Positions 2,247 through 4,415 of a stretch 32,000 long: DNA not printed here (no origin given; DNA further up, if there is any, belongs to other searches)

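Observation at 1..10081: NikR-linked thioacid (thiocarboxylate) cassette with a dedicated sulfur-carrier relay, TonB receptor and DUF2946: candidate nickel-responsive metallophore system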

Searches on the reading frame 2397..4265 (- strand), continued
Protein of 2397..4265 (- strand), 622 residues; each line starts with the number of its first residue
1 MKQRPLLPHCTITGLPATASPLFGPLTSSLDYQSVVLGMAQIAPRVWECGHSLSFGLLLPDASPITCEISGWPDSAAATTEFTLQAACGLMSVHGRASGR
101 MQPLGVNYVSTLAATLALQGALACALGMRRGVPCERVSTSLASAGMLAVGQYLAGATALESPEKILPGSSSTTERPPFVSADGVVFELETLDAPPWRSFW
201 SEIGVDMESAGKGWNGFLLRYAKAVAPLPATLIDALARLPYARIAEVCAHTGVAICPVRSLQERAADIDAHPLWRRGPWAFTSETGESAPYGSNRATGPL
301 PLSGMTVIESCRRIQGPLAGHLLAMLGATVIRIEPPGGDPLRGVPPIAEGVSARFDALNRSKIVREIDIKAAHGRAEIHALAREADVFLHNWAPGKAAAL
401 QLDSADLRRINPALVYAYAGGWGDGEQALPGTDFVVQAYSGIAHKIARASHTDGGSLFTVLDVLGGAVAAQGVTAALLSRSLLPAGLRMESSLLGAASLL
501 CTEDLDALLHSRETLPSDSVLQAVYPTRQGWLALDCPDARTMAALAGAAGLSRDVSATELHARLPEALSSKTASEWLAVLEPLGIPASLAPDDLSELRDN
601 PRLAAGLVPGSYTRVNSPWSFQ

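Call 21: find_homologous_proteins(query=window:2397-4265:-, max_evalue=1e-20)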
Query window:2397-4265:- (622 aa): 1761 proteins with E <= 1e-20 among 8000 candidates; the best 120 are listed.
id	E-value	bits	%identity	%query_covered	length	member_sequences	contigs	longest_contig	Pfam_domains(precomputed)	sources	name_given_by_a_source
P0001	0.0e+0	1379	100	100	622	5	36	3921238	PF02515.23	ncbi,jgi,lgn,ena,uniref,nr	ncbi:CoA transferase [Ralstonia insidiosa]|jgi:CoA:oxalate CoA-transferase|uniref:Carnitine dehydrat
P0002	4.5e-292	988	73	99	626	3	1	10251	PF02515.23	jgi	jgi:crotonobetainyl-CoA:carnitine CoA-transferase CaiB-like acyl-CoA transferase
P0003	6.5e-265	899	68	98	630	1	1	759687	PF02515.23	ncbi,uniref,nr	ncbi:CoA transferase [Duganella sp. FT3S]|uniref:CoA transferase n=1 Tax=Rugamonas fusca TaxID=27585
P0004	6.8e-254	862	66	99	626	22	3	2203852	PF02515.23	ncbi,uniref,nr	ncbi:CoA transferase [Ralstonia solanacearum]|uniref:CoA transferase n=1 Tax=Ralstonia solanacearum 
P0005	6.6e-252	856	67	99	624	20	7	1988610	PF02515.23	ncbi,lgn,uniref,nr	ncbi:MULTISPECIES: CoA transferase [Ralstonia solanacearum species complex]|uniref:CoA transferase n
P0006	5.6e-235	800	63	99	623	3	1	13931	PF02515.23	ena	-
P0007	4.2e-231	787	61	100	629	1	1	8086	PF02515.23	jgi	-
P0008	2.1e-228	778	59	100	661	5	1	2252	PF02515.23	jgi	-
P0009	3.8e-227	774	60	100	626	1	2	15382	PF02515.23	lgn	-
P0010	1.5e-224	765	60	99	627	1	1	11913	PF02515.23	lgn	-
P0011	3.7e-223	761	59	100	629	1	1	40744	PF02515.23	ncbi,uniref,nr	ncbi:CoA transferase [Methylosinus sp. Ce-a6]|uniref:CoA transferase n=1 Tax=Methylosinus sp. Ce-a6 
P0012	2.5e-222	758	60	99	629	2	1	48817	PF02515.23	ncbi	-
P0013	5.3e-220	750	57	99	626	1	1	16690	PF02515.23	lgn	-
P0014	1.5e-218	745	59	100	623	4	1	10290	PF02515.23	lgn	-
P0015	7.4e-214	730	56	100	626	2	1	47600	PF02515.23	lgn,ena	-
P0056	2.0e-200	686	56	99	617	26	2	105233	PF02515.23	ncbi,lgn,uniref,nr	ncbi:CoA transferase [Pseudomonas sp. SWRI196]|uniref:CoA transferase n=1 Tax=Pseudomonas tehranensi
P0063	1.6e-199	683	56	99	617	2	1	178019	PF02515.23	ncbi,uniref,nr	ncbi:carnitine dehydratase [Pseudomonas frederiksbergensis]|uniref:CoA transferase n=1 Tax=Pseudomon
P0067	4.7e-199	681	57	99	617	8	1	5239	PF02515.23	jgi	jgi:crotonobetainyl-CoA:carnitine CoA-transferase CaiB-like acyl-CoA transferase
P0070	1.6e-198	679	56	99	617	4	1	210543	PF02515.23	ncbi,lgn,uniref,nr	ncbi:CoA transferase [Pseudomonas sp.]|uniref:CoA transferase n=1 Tax=Pseudomonas sp. TaxID=306 RepI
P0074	9.4e-198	677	55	99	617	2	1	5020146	PF02515.23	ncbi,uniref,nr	ncbi:CoA transferase [Pseudomonas anguilliseptica]|uniref:Crotonobetainyl-CoA:carnitine CoA-transfer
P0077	9.1e-197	673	56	99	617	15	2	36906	PF02515.23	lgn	-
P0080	8.3e-196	670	56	99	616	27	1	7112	PF02515.23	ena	-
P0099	1.9e-193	663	58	92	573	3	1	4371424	PF02515.23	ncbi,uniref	ncbi:CoA transferase [Pseudomonas benzenivorans]|uniref:CoA transferase n=1 Tax=Pseudomonas benzeniv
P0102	4.8e-193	661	55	99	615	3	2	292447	PF02515.23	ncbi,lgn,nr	ncbi:CoA transferase [Phytopseudomonas flavescens]|nr:CoA transferase [Pseudomonas flavescens]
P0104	6.3e-193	661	54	99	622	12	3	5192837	PF02515.23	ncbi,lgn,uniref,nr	ncbi:CoA transferase [Ectopseudomonas mendocina]|uniref:CoA transferase n=1 Tax=Ectopseudomonas mend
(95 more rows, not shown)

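Call 23: find_related_loci(query=A1, collection=genome_contigs, flank=10000)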
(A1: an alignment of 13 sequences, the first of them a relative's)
Query A1 (622 aa) in genome_contigs; peptide patterns used: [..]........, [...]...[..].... (x = any residue, [..] = any of these).
600 stretches matched a pattern (row limit reached: there are more); 550 encode a relative of the query (tblastn E <= 1e-3); the best 80 are kept; 80 distinct loci.
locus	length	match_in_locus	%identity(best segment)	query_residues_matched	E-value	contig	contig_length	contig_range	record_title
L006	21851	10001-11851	68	14-622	0e+0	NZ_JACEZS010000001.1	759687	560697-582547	Rugamonas fusca strain FT3S NODE_1_length_759687_cov_32.874713_1, whole genome shotgun sequence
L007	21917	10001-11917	53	1-622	0e+0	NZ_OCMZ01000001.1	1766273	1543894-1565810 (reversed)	Nitrosovibrio sp. Nv4, whole genome shotgun sequence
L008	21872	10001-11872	53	10-622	0e+0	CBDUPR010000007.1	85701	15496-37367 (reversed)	MAG TPA_asm: uncultured Nitrosomonas sp. isolate SRR22808125_binner13_Refined_62 genome assembly, contig: ERZ25043434.10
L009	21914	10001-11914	53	1-622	0e+0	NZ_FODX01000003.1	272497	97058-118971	Nitrosovibrio sp. Nv6, whole genome shotgun sequence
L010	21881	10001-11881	55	3-622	0e+0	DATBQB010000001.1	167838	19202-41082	MAG TPA_asm: Methylobacter sp. isolate SMAG_U4092 k141_1111642, whole genome shotgun sequence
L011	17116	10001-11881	53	3-622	0e+0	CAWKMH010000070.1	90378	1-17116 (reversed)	MAG: uncultured beta proteobacterium isolate MFD08416.bin.2.10 genome assembly, contig: contig_63716, whole genome shotg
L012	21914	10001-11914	53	4-621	0e+0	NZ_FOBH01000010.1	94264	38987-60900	Nitrosovibrio tenuis strain Nv1, whole genome shotgun sequence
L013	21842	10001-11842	57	6-622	0e+0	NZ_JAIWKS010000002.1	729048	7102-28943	Pseudomonas uvaldensis strain 20TX0172 2, whole genome shotgun sequence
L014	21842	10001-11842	56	6-622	0e+0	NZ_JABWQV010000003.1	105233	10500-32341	Pseudomonas tehranensis strain SWRI196 contig3, whole genome shotgun sequence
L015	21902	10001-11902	52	1-622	0e+0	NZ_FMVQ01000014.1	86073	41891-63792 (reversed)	Nitrosospira sp. Nl5, whole genome shotgun sequence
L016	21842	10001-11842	56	6-622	0e+0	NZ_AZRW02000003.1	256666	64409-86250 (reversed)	Pseudomonas sp. QTF5 scaffold3, whole genome shotgun sequence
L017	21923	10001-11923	53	1-622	0e+0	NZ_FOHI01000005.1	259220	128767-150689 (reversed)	Nitrosospira multiformis strain Nl7, whole genome shotgun sequence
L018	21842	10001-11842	56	6-622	0e+0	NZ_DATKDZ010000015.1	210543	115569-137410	MAG: Pseudomonas sp. isolate SMAG_U14486 k141_2941491, whole genome shotgun sequence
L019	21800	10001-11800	55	6-622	0e+0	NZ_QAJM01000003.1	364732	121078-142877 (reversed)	Pseudomonas sp. KBW05 KBW5_ACAGTG_contig_3, whole genome shotgun sequence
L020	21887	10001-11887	54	1-622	0e+0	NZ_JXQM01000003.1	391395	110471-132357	Nitrosospira sp. NpAV contig_3, whole genome shotgun sequence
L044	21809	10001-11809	48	1-621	1e-157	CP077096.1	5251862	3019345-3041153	Pseudomonas wayambapalatensis strain RW3S1 chromosome, complete genome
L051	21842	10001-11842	57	6-622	0e+0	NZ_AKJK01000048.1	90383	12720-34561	Pseudomonas sp. GM50 PMI30_contig_55.55, whole genome shotgun sequence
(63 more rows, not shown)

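Call 31: search_protein_families(library=pfam, proteins=[L051:194-1507:+, L051:2056-2946:-, L051:2597-5254:+, L051:2963-4453:-, L051:4457-5251:-, L051:5251-7788:+, L051:6370-7734:-, L051:15553-17004:+, L051:17014-18006:-, L051:18082-19713:-], max_evalue=0.001)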
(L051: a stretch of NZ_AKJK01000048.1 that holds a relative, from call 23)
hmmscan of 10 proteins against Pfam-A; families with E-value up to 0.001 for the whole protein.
L051:194-1507:+ (437 aa): 8 families
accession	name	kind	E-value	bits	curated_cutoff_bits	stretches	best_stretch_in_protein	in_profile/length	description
PF00891.24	Methyltransf_2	-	3e-17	63.1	22.3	1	229-411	30-209/210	O-methyltransferase domain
PF13489.12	Methyltransf_23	-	1e-14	55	27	1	254-414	11-162/164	Methyltransferase domain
PF08242.18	Methyltransf_12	-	4.3e-13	50.2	30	1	270-365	1-98/98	Methyltransferase domain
PF08241.18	Methyltransf_11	-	6.7e-10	39.9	21.2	1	270-366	1-94/95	Methyltransferase domain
PF08100.18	Dimerisation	-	1.4e-09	38.1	25.6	1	105-185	8-92/93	O-methyltransferase dimerisation domain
PF13649.12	Methyltransf_25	-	3e-09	37.9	27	1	270-363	2-97/97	Methyltransferase domain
PF13847.12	Methyltransf_31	-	2.3e-08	34.3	27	1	268-371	6-113/145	Methyltransferase domain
PF05175.20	MTS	-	3.5e-06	27.2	23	1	250-345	16-111/170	Methyltransferase small domain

L051:2056-2946:- (296 aa): 0 families

L051:2597-5254:+ (885 aa): 0 families

L051:2963-4453:- (496 aa): 0 families

L051:4457-5251:- (264 aa): 0 families

L051:5251-7788:+ (845 aa): 1 family
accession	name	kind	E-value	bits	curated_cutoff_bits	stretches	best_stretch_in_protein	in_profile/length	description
PF00202.27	Aminotran_3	-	3.1e-98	329.6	30.5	1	407-835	9-401/403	Aminotransferase class-III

L051:6370-7734:- (454 aa): 0 families

L051:15553-17004:+ (483 aa): 0 families

L051:17014-18006:- (330 aa): 3 families
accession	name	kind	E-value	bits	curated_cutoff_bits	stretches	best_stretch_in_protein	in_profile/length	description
PF00532.27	Peripla_BP_1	-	1.2e-39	136.9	22.2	1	69-316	8-265/281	Periplasmic binding proteins and sugar binding domain of LacI family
PF13377.12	Peripla_BP_3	-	6.9e-22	78.7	26.5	1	169-329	1-166/167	Periplasmic binding protein-like domain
PF00356.27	LacI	-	3.5e-17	62.4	27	1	4-48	2-46/46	Bacterial regulatory proteins, lacI family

L051:18082-19713:- (543 aa): 2 families
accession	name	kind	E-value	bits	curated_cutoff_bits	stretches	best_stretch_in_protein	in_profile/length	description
PF00251.26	Glyco_hydro_32N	-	6.2e-104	348.3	22.1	1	82-383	1-307/307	Glycosyl hydrolases family 32 N-terminal domain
PF08244.19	Glyco_hydro_32C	-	6.2e-27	95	21.9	1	412-526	29-147/158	Glycosyl hydrolases family 32 C terminal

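Call 32: search_solved_structures(query=L001:15919-17049:+, max_evalue=1)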
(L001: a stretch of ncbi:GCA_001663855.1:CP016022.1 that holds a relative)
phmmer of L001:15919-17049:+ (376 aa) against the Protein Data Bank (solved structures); distinct sequences matched with E-value up to 1: 8.
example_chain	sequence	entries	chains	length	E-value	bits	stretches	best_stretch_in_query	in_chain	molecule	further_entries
2ahf_A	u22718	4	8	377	4e-12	48.9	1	36-360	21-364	unsaturated glucuronyl hydrolase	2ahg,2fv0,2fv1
1vd5_A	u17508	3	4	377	4.2e-12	48.8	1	36-360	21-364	unsaturated glucuronyl hydrolase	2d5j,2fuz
3wiw_A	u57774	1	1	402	1.8e-05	27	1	57-319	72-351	Glycosyl hydrolase family 88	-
3wux_A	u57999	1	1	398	3.6e-05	26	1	11-255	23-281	Unsaturated chondroitin disaccharide hydrolase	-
3vxd_A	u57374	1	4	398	3.7e-05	26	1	11-255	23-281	Putative uncharacterized protein gbs1889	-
2zzr_A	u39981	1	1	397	5.9e-05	25.3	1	11-255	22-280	Unsaturated glucuronyl hydrolase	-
3anj_A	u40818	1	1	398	5.9e-05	25.3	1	11-255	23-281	Putative uncharacterized protein gbs1889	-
3ani_A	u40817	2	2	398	0.00019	23.6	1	11-245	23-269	Putative uncharacterized protein gbs1889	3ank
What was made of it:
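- Tried and rejected: There is only a distant GH88 unsaturated-glucuronyl-hydrolase match at 4e-12 (call 32), so its role is unresolved.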

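Call 33: search_solved_structures(query=L001:17067-17531:+, max_evalue=1)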
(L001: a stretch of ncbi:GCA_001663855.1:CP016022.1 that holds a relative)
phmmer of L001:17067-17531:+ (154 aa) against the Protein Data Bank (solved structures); distinct sequences matched with E-value up to 1: 2.
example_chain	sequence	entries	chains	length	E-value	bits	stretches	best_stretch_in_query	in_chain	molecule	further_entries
1hxh_A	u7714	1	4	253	0.66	13.1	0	93-143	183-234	3BETA/17BETA-HYDROXYSTEROID DEHYDROGENASE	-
9y6s_6m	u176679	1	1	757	0.7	13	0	4-58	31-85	DLP1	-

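Call 34: find_encoding_contigs(protein=P0004, flank=10000, max_places=3)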
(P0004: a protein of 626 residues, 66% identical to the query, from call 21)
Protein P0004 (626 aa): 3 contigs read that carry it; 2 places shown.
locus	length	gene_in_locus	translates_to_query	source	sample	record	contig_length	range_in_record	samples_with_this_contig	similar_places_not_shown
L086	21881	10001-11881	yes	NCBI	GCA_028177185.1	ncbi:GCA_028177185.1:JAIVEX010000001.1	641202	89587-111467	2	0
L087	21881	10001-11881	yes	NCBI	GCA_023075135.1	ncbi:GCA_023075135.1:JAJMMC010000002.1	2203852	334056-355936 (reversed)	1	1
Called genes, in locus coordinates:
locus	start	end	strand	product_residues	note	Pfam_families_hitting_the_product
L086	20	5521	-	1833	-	PF13195:DUF4011, PF13245:AAA_19 (faint), PF04851:ResIII (faint), PF13086:AAA_11, PF13086:AAA_11 (weak), PF13087:AAA_12, PF18741:MTES_1575, PF05406:WGR, +1 more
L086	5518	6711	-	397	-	PF01435:Peptidase_M48 (weak)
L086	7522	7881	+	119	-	PF11162:DUF2946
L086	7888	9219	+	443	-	PF00899:ThiF, PF00581:Rhodanese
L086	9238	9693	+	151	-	PF14464:Prok-JAB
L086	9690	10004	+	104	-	PF02597:ThiS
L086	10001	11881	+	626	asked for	PF02515:CoA_transf_3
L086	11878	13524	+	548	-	PF00501:AMP-binding, PF13193:AMP-binding_C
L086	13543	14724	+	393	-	PF02771:Acyl-CoA_dh_N, PF02770:Acyl-CoA_dh_M, PF00441:Acyl-CoA_dh_1, PF08028:Acyl-CoA_dh_2 (weak)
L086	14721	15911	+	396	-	PF07690:MFS_1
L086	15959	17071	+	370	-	-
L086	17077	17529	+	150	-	-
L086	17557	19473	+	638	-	PF07715:Plug, PF00593:TonB_dep_Rec_b-barrel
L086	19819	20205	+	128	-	PF11162:DUF2946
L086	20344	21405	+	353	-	-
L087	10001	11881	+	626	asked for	PF02515:CoA_transf_3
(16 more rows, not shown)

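Call 35: find_encoding_contigs(protein=P0002, flank=10000, max_places=3)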
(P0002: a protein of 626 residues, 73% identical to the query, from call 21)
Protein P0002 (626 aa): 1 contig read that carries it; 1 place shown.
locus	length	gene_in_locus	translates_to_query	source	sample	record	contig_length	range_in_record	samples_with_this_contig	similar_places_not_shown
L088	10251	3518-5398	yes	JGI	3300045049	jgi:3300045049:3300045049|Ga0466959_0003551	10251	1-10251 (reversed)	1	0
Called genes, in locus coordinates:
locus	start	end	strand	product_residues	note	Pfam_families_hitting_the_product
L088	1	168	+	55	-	?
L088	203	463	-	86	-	-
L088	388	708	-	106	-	-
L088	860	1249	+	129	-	PF11162:DUF2946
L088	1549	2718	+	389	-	PF00899:ThiF, PF00581:Rhodanese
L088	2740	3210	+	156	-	PF14464:Prok-JAB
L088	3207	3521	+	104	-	PF02597:ThiS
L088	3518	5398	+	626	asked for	PF02515:CoA_transf_3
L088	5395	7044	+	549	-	PF00501:AMP-binding, PF13193:AMP-binding_C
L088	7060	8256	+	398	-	PF02771:Acyl-CoA_dh_N, PF02770:Acyl-CoA_dh_M, PF00441:Acyl-CoA_dh_1, PF08028:Acyl-CoA_dh_2 (weak)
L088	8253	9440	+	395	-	PF07690:MFS_1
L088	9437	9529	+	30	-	-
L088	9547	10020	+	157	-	-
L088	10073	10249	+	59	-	?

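Call 52: search_protein_families(library=pfam, proteins=[L044:540-1082:-, L044:916-1743:-, L044:1159-2322:+, L044:1838-2284:-, L044:2796-3413:-, L044:3325-3756:-, L044:5836-6306:-, L044:6385-7962:+, L044:7006-8067:-, L044:16277-16978:+], max_evalue=0.01)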
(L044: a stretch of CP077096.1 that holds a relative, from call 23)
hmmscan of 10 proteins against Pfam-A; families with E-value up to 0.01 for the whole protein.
L044:540-1082:- (180 aa): 1 family
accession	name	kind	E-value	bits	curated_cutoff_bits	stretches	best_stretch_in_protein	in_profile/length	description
PF04314.18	PCuAC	-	7.2e-35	119.6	29.4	1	55-156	1-104/109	Copper chaperone PCu(A)C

L044:916-1743:- (275 aa): 0 families

L044:1159-2322:+ (387 aa): 0 families

L044:1838-2284:- (148 aa): 0 families

L044:2796-3413:- (205 aa): 1 family
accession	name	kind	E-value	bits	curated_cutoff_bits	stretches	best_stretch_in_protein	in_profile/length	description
PF06537.16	DHOR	-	4.3e-14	52.3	22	1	107-205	269-377/499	Di-haem oxidoreductase, putative peroxidase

L044:3325-3756:- (143 aa): 0 families

L044:5836-6306:- (156 aa): 1 family
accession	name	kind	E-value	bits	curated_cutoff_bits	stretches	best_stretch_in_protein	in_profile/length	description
PF11162.13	DUF2946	-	3.2e-06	28.3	23.7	1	42-153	1-117/117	Protein of unknown function (DUF2946)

L044:6385-7962:+ (525 aa): 2 families
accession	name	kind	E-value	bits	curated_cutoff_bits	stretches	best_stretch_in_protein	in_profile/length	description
PF12833.13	HTH_18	-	8e-20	71.4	33.6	1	442-519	1-79/80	Helix-turn-helix domain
PF00165.29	HTH_AraC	-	1.2e-06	28.9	26.6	1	482-516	6-39/42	Bacterial regulatory helix-turn-helix proteins, AraC family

L044:7006-8067:- (353 aa): 0 families

L044:16277-16978:+ (233 aa): 0 families
